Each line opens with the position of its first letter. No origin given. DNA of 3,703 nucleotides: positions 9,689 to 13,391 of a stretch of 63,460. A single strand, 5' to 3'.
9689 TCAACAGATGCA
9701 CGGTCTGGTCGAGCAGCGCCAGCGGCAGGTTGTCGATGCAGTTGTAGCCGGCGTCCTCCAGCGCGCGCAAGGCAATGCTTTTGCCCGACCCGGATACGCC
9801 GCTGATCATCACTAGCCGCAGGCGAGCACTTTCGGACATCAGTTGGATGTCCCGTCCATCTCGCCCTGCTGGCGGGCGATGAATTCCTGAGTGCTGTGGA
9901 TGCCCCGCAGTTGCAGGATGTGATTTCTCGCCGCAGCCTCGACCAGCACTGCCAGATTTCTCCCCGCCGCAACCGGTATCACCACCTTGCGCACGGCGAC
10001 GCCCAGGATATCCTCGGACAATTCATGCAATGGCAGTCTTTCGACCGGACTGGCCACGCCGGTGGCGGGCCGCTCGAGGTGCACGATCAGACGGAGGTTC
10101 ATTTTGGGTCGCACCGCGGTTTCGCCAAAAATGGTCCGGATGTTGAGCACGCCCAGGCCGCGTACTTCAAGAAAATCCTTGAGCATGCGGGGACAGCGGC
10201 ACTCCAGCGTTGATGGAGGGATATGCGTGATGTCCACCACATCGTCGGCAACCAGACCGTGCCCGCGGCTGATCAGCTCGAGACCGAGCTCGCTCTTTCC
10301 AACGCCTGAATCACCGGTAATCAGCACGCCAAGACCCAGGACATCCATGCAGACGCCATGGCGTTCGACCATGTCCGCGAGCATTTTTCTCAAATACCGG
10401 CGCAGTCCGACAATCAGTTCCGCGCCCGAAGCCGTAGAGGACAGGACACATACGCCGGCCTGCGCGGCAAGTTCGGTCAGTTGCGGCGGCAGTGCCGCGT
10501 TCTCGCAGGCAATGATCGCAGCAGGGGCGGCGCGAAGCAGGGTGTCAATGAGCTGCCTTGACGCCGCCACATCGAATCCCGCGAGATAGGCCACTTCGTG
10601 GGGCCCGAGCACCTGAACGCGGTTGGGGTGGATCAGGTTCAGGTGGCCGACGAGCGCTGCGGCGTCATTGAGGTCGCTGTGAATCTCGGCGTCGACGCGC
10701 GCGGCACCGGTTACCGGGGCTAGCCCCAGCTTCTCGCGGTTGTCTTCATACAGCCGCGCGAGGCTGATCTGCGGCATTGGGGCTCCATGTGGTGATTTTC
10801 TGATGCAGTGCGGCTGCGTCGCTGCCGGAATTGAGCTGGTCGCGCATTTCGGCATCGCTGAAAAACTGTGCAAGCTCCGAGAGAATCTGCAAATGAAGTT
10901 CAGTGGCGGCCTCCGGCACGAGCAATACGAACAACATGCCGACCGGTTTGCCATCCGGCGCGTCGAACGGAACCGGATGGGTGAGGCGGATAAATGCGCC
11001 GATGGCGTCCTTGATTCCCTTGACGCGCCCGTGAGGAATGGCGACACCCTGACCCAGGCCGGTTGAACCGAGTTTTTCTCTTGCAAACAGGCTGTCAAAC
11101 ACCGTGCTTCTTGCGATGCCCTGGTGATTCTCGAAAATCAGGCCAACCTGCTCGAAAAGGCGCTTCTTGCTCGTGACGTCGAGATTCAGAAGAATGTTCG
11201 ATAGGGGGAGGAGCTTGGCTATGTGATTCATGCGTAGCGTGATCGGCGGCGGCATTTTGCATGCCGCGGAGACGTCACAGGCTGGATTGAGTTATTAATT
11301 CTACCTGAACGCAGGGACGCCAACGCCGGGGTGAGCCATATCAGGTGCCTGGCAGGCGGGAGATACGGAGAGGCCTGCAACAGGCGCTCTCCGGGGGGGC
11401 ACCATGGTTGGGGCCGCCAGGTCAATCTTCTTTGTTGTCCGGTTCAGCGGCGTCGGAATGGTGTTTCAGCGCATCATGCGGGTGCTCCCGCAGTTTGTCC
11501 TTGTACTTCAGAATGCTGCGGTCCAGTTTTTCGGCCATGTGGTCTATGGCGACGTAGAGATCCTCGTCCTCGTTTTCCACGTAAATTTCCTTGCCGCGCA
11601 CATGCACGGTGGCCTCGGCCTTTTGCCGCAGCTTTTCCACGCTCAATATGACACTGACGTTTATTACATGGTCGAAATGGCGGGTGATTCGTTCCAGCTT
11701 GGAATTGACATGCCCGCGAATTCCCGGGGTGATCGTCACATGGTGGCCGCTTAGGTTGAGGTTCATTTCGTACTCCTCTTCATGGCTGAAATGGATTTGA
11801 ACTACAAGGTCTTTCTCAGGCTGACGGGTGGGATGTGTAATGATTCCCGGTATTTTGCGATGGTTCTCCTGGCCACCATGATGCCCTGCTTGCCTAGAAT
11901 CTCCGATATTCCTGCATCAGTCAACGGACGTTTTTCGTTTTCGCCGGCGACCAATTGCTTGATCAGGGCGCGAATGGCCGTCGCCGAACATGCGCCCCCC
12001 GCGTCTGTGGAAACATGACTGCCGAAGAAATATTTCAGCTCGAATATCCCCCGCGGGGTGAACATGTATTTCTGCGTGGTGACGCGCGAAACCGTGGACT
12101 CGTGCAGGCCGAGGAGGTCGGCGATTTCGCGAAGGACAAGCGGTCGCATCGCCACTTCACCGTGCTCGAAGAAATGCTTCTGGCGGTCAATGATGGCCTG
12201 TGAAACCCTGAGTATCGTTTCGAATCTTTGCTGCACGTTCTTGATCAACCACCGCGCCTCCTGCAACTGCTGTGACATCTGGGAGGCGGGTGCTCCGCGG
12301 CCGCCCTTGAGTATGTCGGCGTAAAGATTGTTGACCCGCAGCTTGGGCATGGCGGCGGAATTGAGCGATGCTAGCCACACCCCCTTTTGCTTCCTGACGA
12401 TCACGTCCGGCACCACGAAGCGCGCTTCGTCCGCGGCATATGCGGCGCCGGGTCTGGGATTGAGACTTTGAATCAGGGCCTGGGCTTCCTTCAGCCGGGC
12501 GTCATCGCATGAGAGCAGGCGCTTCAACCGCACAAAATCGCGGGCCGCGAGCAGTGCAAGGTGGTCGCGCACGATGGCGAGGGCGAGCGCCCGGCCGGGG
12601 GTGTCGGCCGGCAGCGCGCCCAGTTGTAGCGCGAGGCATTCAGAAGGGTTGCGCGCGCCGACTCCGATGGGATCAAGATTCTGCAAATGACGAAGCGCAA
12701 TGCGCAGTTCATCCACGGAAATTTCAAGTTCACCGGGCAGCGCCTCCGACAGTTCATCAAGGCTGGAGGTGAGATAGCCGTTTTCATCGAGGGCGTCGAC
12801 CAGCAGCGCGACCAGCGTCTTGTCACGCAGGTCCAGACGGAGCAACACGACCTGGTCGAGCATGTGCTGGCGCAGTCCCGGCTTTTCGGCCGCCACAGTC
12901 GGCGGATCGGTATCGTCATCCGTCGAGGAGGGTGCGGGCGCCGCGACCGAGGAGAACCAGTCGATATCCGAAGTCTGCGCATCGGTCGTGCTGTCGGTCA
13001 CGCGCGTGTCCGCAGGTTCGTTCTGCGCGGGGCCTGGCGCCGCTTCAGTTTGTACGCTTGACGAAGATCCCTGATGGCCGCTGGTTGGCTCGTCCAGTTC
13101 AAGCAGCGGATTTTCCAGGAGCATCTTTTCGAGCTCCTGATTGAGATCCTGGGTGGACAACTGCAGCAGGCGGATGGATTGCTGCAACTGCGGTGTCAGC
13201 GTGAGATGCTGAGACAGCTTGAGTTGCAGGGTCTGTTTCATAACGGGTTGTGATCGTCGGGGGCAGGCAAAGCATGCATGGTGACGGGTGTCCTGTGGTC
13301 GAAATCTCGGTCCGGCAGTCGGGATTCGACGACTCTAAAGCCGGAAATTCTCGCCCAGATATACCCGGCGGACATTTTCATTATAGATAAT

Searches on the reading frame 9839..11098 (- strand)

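Call 89: search_protein_families(library=pfam, proteins=[window:9839-11098:-], max_evalue=0.00001)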
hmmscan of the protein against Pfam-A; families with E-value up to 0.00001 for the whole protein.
window:9839-11098:- (419 aa): 2 families
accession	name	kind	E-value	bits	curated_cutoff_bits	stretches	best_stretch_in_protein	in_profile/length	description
PF07475.17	Hpr_kinase_C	-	6.7e-62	208.5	33.3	1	239-409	2-170/171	HPr Serine kinase C-terminal domain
PF02603.21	Hpr_kinase_N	-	3.2e-19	69.6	24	1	113-236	3-125/125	HPr Serine kinase N terminus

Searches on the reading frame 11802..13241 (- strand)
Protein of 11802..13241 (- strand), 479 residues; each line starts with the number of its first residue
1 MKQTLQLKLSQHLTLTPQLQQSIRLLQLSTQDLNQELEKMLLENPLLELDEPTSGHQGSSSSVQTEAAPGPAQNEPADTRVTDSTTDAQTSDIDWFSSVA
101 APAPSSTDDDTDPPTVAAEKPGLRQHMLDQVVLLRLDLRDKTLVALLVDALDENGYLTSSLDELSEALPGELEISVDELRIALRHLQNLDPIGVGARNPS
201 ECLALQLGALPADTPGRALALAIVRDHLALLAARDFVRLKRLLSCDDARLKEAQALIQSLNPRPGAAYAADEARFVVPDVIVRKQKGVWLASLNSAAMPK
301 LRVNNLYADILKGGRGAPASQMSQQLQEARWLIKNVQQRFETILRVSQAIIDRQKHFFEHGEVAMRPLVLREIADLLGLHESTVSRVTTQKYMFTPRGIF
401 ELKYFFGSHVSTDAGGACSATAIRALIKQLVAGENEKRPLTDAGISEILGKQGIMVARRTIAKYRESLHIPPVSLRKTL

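Call 89: search_protein_families(library=pfam, proteins=[window:11802-13241:-], max_evalue=0.00001)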
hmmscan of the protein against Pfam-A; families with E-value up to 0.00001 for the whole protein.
window:11802-13241:- (479 aa): 3 families
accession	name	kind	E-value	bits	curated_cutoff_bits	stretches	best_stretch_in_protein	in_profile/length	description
PF04552.19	Sigma54_DBD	-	7.8e-64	214.7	22.8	1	321-477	3-159/160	Sigma-54, DNA binding domain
PF04963.19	Sigma54_CBD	-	1.5e-54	185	22.9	1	116-307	5-185/185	Sigma-54 factor, core binding domain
PF00309.25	Sigma54_AID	-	1.9e-15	56.9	23.8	1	5-49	2-46/46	Sigma-54 factor, Activator interacting domain (AID)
